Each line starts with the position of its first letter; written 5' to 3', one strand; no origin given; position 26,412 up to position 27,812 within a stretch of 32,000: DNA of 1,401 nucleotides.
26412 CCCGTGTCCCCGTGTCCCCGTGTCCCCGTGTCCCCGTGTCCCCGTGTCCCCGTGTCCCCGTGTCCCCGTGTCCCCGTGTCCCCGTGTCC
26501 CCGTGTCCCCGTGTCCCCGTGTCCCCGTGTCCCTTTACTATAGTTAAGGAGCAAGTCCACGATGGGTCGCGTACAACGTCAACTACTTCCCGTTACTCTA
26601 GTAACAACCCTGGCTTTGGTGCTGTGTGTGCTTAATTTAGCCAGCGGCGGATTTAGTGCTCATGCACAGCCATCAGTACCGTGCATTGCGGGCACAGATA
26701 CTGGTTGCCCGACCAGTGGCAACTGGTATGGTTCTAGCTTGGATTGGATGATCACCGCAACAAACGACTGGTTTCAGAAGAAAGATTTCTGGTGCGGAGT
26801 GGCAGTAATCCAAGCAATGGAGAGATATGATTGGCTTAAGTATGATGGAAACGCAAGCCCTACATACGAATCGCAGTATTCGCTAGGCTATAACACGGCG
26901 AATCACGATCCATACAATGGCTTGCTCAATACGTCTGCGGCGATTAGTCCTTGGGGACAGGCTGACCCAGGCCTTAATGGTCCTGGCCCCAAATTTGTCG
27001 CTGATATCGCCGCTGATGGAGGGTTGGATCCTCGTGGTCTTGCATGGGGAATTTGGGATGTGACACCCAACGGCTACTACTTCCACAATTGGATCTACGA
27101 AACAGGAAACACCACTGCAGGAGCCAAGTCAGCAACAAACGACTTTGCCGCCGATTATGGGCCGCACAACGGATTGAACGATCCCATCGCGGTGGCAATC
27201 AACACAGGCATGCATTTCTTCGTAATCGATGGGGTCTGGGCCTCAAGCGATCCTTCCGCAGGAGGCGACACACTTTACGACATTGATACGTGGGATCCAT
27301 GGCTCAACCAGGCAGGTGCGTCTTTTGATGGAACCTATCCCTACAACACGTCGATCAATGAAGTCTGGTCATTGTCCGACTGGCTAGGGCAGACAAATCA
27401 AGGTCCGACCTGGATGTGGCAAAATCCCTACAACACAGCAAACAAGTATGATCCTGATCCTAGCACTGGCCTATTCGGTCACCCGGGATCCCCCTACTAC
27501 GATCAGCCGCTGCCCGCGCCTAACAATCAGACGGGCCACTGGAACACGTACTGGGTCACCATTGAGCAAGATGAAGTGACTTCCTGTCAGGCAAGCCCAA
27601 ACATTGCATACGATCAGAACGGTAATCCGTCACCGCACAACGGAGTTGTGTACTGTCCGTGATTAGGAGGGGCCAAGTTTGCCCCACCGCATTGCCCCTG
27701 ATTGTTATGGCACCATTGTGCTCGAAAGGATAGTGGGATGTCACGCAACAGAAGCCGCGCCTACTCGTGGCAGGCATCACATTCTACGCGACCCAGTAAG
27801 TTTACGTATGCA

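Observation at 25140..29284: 4.1 kb low-GC island inserted between two convergent housekeeping-type genes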

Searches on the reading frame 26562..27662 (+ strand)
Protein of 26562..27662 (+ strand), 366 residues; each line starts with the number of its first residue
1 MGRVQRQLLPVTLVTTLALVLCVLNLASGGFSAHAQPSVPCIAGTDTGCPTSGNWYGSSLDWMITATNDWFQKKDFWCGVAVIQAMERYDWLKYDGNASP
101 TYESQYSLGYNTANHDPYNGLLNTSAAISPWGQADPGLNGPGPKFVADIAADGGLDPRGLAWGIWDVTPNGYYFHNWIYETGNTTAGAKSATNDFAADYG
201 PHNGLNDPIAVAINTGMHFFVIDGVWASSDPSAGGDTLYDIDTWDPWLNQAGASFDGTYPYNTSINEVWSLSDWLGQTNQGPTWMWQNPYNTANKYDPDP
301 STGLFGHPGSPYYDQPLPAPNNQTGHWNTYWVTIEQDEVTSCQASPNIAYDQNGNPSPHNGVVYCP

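Call 4: search_protein_families(library=pfam, proteins=[window:26562-27662:+], max_evalue=0.1)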
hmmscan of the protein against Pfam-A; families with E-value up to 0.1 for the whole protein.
window:26562-27662:+ (366 aa): 1 family
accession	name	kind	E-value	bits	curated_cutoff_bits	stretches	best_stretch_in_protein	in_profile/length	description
PF05912.17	DUF870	-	0.08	13.4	27.1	0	49-114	6-71/112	Caenorhabditis elegans protein of unknown function (DUF870)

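Call 8: search_protein_families(library=ncbifam, proteins=[window:26562-27662:+], max_evalue=0.1)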
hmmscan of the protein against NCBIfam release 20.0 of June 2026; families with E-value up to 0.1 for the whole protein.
window:26562-27662:+ (366 aa): 0 families

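Call 9: search_protein_families(library=phrogs, proteins=[window:26562-27662:+], max_evalue=0.1)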
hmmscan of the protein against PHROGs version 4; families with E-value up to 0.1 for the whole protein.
window:26562-27662:+ (366 aa): 0 families

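Call 10: find_encoding_contigs(protein=window:26562-27662:+, flank=10000)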
Protein window:26562-27662:+ (366 aa): 2 contigs read that carry it; 2 places shown.
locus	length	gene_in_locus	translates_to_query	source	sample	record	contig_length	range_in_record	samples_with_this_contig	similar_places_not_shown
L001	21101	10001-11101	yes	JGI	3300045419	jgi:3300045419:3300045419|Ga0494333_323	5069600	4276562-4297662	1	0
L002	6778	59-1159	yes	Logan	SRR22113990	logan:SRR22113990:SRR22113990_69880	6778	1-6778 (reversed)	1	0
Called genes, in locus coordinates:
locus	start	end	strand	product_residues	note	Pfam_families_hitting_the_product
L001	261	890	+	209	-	-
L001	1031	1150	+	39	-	-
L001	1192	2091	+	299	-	PF00296:Bac_luciferase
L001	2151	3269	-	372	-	PF27233:MJ0711_N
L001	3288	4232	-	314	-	PF00762:Ferrochelatase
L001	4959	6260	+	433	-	PF01590:GAF, PF13185:GAF_2, PF07730:HisKA_3, PF02518:HATPase_c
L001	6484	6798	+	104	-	-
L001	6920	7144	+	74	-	-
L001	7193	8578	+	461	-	PF16491:Peptidase_M48_N, PF01435:Peptidase_M48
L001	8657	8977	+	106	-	-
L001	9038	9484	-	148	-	PF12728:HTH_17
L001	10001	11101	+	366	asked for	-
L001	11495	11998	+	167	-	-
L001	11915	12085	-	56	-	-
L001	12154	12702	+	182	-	-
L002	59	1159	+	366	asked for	-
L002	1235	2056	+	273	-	-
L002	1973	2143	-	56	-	-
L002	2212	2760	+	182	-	-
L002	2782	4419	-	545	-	PF07969:Amidohydro_3, PF01979:Amidohydro_1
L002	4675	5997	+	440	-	PF08240:ADH_N, PF16912:Glu_dehyd_C (faint), PF00107:ADH_zinc_N, PF13602:ADH_zinc_N_2 (weak)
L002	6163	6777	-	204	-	?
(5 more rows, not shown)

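Call 11: find_homologous_proteins(query=window:26562-27662:+)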
Query window:26562-27662:+ (366 aa): 34 proteins with E <= 0.001 among 2379 candidates.
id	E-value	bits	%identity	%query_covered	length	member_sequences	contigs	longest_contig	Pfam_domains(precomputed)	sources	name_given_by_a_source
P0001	1.8e-258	875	100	100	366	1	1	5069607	-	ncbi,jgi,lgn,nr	ncbi:MAG: hypothetical protein OJF49_004125 [Ktedonobacterales bacterium]|jgi:hypothetical protein|n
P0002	1.6e-112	395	54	100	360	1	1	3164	-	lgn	-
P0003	1.4e-98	349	55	86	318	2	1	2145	-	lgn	-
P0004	1.1e-88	316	50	93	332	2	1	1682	-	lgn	-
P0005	9.5e-83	297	49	100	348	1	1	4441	-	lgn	-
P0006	7.8e-82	294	46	100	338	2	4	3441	-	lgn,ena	-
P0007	2.5e-78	282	46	97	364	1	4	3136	-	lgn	-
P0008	8.9e-78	280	46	99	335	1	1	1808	-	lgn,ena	-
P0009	1.2e-71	260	45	98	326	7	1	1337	-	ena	-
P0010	3.8e-68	249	46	85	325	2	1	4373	-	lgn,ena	-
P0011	1.8e-66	243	45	98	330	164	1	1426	-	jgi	jgi:hypothetical protein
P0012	6.4e-66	241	42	98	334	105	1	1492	-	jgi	-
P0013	2.5e-65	239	44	97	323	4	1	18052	-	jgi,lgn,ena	-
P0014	6.8e-65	238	43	98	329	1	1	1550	-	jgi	jgi:hypothetical protein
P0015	4.1e-64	235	43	98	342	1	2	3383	-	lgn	-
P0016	7.1e-64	235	50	80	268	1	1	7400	-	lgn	-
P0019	1.3e-62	230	41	98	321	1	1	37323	-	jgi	jgi:hypothetical protein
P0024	1.7e-60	223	41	94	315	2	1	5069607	-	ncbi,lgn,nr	ncbi:MAG: hypothetical protein OJF49_000929 [Ktedonobacterales bacterium]|nr:MAG: hypothetical prote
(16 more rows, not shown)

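Call 12: find_encoding_contigs(protein=P0024, flank=8000, max_places=3)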
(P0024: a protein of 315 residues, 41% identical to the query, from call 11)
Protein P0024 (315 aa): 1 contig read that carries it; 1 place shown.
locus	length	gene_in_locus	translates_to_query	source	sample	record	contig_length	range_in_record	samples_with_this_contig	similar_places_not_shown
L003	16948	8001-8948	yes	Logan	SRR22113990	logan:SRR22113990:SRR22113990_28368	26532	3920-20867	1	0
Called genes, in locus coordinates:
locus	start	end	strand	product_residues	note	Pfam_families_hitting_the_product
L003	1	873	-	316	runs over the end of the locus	PF00296:Bac_luciferase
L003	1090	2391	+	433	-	PF15902:Sortilin-Vps10 (faint)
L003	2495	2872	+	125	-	-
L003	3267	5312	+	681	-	PF00989:PAS (weak), PF08448:PAS_4, PF08447:PAS_3, PF08448:PAS_4, PF08448:PAS_4, PF13426:PAS_9, PF00512:HisKA, PF02518:HATPase_c, +2 more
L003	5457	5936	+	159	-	PF01613:Flavin_Reduct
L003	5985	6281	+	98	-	PF05175:MTS (weak), PF05401:NodS (weak), PF13489:Methyltransf_23 (weak), PF13847:Methyltransf_31, PF08241:Methyltransf_11, PF08242:Methyltransf_12, PF13649:Methyltransf_25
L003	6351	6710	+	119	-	-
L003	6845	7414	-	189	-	PF05198:IF3_N, PF00707:IF3_C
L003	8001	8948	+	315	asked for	-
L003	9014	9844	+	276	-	-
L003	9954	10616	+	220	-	-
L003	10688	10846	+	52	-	-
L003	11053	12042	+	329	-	PF03193:RsgA_GTPase, PF01926:MMR_HSR1 (weak)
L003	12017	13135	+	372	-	-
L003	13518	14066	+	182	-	-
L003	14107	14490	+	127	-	-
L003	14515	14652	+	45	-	-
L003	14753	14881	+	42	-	-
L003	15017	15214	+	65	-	-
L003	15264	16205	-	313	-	PF00126:HTH_1, PF03466:LysR_substrate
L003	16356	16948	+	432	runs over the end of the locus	PF00463:ICL, PF13714:PEP_mutase, PF00463:ICL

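Call 13: find_encoding_contigs(protein=P0019, flank=8000, max_places=3)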
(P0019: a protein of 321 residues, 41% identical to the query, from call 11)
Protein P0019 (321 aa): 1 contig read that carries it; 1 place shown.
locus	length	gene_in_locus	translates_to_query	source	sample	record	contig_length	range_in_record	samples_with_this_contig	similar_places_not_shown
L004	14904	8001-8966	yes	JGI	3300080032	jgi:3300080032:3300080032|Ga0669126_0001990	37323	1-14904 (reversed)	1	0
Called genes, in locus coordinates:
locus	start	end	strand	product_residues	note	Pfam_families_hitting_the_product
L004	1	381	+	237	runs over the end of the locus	PF00149:Metallophos, PF12850:Metallophos_2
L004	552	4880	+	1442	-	PF00330:Aconitase, PF14890:Intein_splicing (weak), PF00330:Aconitase, PF00694:Aconitase_C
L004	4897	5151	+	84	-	-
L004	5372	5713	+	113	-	-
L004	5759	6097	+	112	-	PF22277:EncFtn-like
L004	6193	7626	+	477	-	PF01425:Amidase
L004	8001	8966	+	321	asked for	-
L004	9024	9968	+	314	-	-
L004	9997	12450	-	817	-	PF01315:Ald_Xan_dh_C, PF02738:MoCoBD_1, PF20256:MoCoBD_2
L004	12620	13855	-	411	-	PF01494:FAD_binding_3 (faint), PF01266:DAO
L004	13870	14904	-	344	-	?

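Call 30: search_solved_structures(query=A1, max_evalue=10, show_alignments=2)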
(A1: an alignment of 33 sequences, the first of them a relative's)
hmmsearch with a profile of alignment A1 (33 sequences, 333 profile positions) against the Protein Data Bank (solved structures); distinct sequences matched with E-value up to 10: 0.

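Call 36: predict_structure(alignment_id=A1)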
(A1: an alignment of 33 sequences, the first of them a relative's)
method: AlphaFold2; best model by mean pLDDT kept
length: 366 residues; sequences in the alignment: 33
mean_pLDDT: 77.2   pTM: 0.79
mean pLDDT of the five models: 77.2, 76.2, 75.7, 75.2, 66.2
residues with pLDDT >= 90: 113; 70-90: 136; 50-70: 85; < 50: 32
segments of 3 or more residues with pLDDT < 50: 1-3, 29-35, 43-47, 112-114, 315-321
pLDDT, mean of each block of 10 residues (from residue 1): 52 78 62 46 51 88 85 76 94 92 83 58 86 64 77 80 95 93 90 96 95 89 95 90 83 67 81 78 79 66 50 48 65 93 88 78 63
secondary structure, 60 per line:
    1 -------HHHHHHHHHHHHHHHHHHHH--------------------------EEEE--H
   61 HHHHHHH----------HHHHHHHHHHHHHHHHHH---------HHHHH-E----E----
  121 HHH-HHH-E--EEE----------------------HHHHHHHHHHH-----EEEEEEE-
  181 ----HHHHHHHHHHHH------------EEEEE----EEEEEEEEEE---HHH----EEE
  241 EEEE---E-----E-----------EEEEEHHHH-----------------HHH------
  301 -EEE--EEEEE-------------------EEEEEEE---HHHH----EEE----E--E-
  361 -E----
elements in order: H8-27 E54-57 H60-67 H78-95 H105-109 E132-134 H157-167 E173-179 H185-196 E209-213 E218-227 E238-244 E266-270 H271-274 E302-304 E307-311 E331-337 H341-344 E349-351

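Call 43: fold_search(model_id=the predicted structure, library=pdb)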
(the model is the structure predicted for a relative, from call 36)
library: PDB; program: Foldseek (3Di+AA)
matches with E <= 10: 120; with E <= 0.001: 0
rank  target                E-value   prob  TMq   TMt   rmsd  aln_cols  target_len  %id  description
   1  7oiy_A                1.6e-01  0.38  0.30  0.42   7.9       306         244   12  Crystal structure of the ZUFSP family member Mug105 (released 2022-02-02)
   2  1iwd                  2.0e-01  0.28  0.26  0.39  11.8       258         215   15  Proposed Amino Acid Sequence and the 1.63 Angstrom X-ray Crystal Structure of a Plant Cysteine Protease Ervatamin B: Ins (released 2003-05-06)
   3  1cs8                  4.9e-01  0.12  0.20  0.22  13.1       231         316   12  CRYSTAL STRUCTURE OF PROCATHEPSIN L (released 1999-08-23)
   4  4yyv                  5.5e-01  0.13  0.23  0.34  12.8       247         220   13  Ficin isoform C crystal form II (released 2016-04-13)
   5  4yys_A                5.8e-01  0.16  0.22  0.33  11.2       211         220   16  Ficin B crystal form II (released 2016-04-13)
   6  8r76                  5.8e-01  0.14  0.24  0.35  12.0       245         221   12  Ficin C crystal form I (released 2024-12-04)
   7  3oqc_B                6.9e-01  0.20  0.20  0.18  10.1       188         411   10  Ubiquitin-fold modifier 1 Specific Protease, UfSP2 (released 2011-01-12)
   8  4axm_A                7.8e-01  0.12  0.23  0.36  12.3       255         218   11  TRIAZINE CATHEPSIN INHIBITOR COMPLEX (released 2013-05-08)
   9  9g6a_B                9.9e-01  0.10  0.24  0.35  12.3       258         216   11  Peptide-Small Molecule Hybrids as Novel Selective Irreversible Cathepsin-K Inhibitors in Primary Osteoclasts and Human (released 2025-07-30)
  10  2nqd_B                1.1e+00  0.10  0.24  0.36  12.6       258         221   11  Crystal structure of cysteine protease inhibitor, chagasin, in complex with human cathepsin L (released 2007-07-24)
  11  3p5u                  1.1e+00  0.09  0.23  0.35  12.2       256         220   11  Actinidin from Actinidia arguta planch (Sarusashi) (released 2010-11-03)
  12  6ukd                  1.4e+00  0.05  0.15  0.20  12.1       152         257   12  Co-complex of S. pyogenes 10782 streptopain bound with a nitrile-based specific covalent inhibitor (released 2020-09-09)
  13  1aec                  1.5e+00  0.08  0.24  0.37  12.2       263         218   13  CRYSTAL STRUCTURE OF ACTINIDIN-E-64 COMPLEX+ (released 1993-10-31)
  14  2vyt_B                1.6e+00  0.02  0.07  0.12  11.7        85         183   12  The MBT repeats of human SCML2 bind to peptides containing mono methylated lysine. (released 2008-08-05)
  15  8iui_A                1.8e+00  0.07  0.22  0.33  13.0       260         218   12  Crystal structure of silkworm fibroinase complexed with E-64 (released 2024-04-03)
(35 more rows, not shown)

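Call 59: search_protein_representatives(alignment_id=A1)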
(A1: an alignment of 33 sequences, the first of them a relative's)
Query: 33 sequences, 333 profile positions. Proteins with E-value up to 0.001 (for the whole library): 167; up to 1e-10: 119; up to 1e-30: 47. The best 150 are listed.
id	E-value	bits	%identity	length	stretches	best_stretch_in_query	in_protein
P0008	1.3e-129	448.7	-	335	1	1-332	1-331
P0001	3.4e-129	447.3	-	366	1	4-332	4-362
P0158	4.8e-122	423.8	-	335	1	9-330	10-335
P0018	3.1e-116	404.7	-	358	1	1-332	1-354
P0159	1.1e-108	380.0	-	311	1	40-332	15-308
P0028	1.2e-107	376.5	-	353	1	23-332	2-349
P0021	2.6e-105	368.8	-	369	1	3-332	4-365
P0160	2.8e-100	352.3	-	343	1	1-330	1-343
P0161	8.5e-98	344.1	-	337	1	9-330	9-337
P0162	3.3e-95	335.6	-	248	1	67-306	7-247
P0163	5.4e-90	318.5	-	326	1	5-332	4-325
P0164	2.8e-79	283.2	-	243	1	87-332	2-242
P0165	6.3e-76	272.2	-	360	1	21-330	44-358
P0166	1.5e-72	261.1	-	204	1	2-201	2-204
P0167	3.8e-72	259.8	-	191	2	174-300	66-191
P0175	8.1e-44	166.7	-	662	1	5-326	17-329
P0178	1.9e-41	158.9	-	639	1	47-326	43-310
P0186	2.9e-36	141.8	-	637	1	44-325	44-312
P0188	7.7e-36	140.4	-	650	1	20-326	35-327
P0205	2.5e-29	119.1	-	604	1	48-326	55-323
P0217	1.5e-25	106.7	-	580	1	59-303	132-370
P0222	6.2e-24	101.3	-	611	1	65-304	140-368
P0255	1.0e-14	71.0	-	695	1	70-330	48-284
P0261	9.0e-14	67.9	-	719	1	69-308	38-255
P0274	8.1e-10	54.9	-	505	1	69-312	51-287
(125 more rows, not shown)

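Call 60: search_protein_families(library=pfam, proteins=[P0175, P0178, P0186, P0188, P0205, P0255, P0261, P0217, P0222, P0274], max_evalue=0.01)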
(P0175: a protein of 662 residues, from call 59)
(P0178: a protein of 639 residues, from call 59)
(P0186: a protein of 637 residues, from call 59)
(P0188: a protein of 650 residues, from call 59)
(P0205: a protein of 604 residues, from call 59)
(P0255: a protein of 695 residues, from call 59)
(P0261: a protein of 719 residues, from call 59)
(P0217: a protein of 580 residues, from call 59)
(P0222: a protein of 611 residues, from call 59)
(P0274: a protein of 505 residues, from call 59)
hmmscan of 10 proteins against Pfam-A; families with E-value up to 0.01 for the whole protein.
P0175 (662 aa): 1 family
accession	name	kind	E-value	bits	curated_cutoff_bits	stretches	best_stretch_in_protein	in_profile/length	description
PF13529.12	Peptidase_C39_2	-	0.0023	18.9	24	1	86-135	8-62/143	Peptidase_C39 like family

P0178 (639 aa): 0 families

P0186 (637 aa): 1 family
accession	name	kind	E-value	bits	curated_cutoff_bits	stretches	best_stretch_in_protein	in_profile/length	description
PF13529.12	Peptidase_C39_2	-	0.00023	22.2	24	1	73-201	8-134/143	Peptidase_C39 like family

P0188 (650 aa): 0 families

P0205 (604 aa): 0 families

P0255 (695 aa): 2 families
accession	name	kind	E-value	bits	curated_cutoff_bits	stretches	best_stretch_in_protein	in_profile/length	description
PF18986.5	DUF5719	-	2.3e-05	24.1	26.2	0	610-686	64-143/319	Family of unknown function (DUF5719)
PF13529.12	Peptidase_C39_2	-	0.0018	19.3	24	0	49-105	8-46/143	Peptidase_C39 like family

P0261 (719 aa): 0 families

P0217 (580 aa): 0 families

P0222 (611 aa): 1 family
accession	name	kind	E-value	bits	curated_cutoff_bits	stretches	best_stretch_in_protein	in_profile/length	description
PF13529.12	Peptidase_C39_2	-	0.0099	16.9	24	0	146-274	8-134/143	Peptidase_C39 like family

P0274 (505 aa): 0 families

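Call 63: search_protein_families(library=pfam, alignment_id=A4, max_evalue=0.01)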
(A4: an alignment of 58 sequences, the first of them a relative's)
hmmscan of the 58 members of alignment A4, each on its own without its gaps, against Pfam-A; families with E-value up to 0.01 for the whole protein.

A. member 1, P0001 (366 aa): 0 families

B. families by the number of members that match (of 58 scanned): 2 families
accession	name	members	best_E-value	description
PF13529.12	Peptidase_C39_2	15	7.2e-05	Peptidase_C39 like family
PF18986.5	DUF5719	1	2.3e-05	Family of unknown function (DUF5719)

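Call 64: search_solved_structures(query=A4, max_evalue=10, show_alignments=1)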
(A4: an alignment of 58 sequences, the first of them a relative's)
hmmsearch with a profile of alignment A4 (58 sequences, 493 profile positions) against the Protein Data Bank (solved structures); distinct sequences matched with E-value up to 10: 1.
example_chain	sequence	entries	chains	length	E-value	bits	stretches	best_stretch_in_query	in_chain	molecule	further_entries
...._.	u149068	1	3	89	0.87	12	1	54-95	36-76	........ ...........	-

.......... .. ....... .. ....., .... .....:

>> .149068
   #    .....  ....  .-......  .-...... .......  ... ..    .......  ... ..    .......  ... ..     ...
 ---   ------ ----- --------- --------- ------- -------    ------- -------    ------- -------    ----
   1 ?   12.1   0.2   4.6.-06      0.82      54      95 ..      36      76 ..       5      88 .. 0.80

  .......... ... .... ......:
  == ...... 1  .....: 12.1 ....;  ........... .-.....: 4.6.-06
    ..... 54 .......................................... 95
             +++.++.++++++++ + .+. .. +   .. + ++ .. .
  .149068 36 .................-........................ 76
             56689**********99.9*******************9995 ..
